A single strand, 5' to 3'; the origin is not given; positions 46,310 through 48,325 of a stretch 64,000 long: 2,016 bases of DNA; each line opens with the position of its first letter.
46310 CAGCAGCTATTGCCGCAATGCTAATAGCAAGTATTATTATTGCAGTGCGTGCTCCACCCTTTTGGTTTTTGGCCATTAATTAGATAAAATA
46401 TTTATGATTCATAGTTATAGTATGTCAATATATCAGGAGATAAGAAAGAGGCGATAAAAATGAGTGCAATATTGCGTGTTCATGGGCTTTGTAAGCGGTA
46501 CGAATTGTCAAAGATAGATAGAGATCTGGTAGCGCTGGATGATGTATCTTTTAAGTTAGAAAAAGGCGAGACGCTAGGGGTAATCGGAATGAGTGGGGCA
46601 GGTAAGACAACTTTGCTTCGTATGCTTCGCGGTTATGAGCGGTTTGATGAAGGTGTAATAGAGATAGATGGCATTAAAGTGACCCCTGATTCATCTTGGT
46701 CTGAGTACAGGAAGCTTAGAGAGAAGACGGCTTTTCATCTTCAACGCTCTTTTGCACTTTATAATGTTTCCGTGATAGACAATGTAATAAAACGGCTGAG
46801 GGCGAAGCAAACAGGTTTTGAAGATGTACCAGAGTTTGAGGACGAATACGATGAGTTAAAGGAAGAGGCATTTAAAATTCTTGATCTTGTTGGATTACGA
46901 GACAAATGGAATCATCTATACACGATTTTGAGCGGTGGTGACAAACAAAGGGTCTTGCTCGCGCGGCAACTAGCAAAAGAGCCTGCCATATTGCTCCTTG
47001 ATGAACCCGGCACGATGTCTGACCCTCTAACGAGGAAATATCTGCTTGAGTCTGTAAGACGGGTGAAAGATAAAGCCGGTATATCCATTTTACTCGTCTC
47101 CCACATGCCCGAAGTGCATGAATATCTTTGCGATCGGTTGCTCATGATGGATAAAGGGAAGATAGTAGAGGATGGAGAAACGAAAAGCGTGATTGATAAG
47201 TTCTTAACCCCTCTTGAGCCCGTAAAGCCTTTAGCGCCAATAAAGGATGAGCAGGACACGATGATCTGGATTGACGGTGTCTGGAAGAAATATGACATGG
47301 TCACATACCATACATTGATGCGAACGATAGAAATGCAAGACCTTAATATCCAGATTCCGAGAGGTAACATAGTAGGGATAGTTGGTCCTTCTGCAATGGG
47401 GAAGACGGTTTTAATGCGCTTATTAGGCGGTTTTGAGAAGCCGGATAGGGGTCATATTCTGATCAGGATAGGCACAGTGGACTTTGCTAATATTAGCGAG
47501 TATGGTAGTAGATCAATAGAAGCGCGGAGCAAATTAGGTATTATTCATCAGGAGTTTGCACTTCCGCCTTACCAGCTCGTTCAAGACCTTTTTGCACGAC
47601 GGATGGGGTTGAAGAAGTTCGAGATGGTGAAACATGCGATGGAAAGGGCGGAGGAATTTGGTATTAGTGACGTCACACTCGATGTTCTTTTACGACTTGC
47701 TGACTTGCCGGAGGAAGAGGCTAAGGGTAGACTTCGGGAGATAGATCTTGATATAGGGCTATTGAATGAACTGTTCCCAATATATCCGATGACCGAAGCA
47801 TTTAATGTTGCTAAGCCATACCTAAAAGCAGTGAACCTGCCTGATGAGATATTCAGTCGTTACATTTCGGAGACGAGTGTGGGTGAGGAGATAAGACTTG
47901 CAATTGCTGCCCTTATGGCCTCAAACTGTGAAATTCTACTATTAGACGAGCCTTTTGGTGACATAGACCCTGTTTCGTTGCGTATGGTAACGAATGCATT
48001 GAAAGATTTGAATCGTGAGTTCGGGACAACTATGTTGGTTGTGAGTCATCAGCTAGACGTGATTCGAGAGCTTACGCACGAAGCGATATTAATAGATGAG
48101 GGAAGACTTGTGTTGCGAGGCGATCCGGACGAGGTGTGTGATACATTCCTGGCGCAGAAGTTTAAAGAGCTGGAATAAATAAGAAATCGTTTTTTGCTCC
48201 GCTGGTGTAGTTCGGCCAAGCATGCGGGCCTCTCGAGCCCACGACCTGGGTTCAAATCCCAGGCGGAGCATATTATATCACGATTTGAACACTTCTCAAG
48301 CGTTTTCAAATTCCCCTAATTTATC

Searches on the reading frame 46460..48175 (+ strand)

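Call 66: search_protein_families(library=pfam, proteins=[window:46460-48175:+], max_evalue=0.001)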
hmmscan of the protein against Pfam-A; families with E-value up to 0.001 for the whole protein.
window:46460-48175:+ (572 aa): 9 families
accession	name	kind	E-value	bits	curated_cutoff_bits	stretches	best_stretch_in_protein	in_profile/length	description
PF00005.33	ABC_tran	-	1.2e-49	168.9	25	2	26-183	1-135/137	ABC transporter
PF13304.12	AAA_21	-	8.9e-07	29.7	27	0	479-531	244-299/304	AAA domain, putative AbiEii toxin, Type IV TA system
PF13191.12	AAA_16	-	1.2e-05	26.3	32.6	0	298-366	20-83/167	AAA ATPase domain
PF13401.12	AAA_22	-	1.6e-05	25.7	27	0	41-83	10-50/130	AAA domain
PF20720.3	nSTAND3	-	0.00019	21.6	27.2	0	27-59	8-40/155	Novel STAND NTPase 3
PF03193.22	RsgA_GTPase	-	0.0003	21.1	30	0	26-60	97-130/174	RsgA GTPase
PF00006.31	ATP-synt_ab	-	0.00033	20.8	29.5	0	28-60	6-38/213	ATP synthase alpha/beta family, nucleotide-binding domain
PF19993.5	DO-GTPase2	-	0.00054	20.1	27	0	38-56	2-20/226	Double-GTPase 2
PF13479.12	AAA_24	-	0.00098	19.4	27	0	39-115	5-79/195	AAA domain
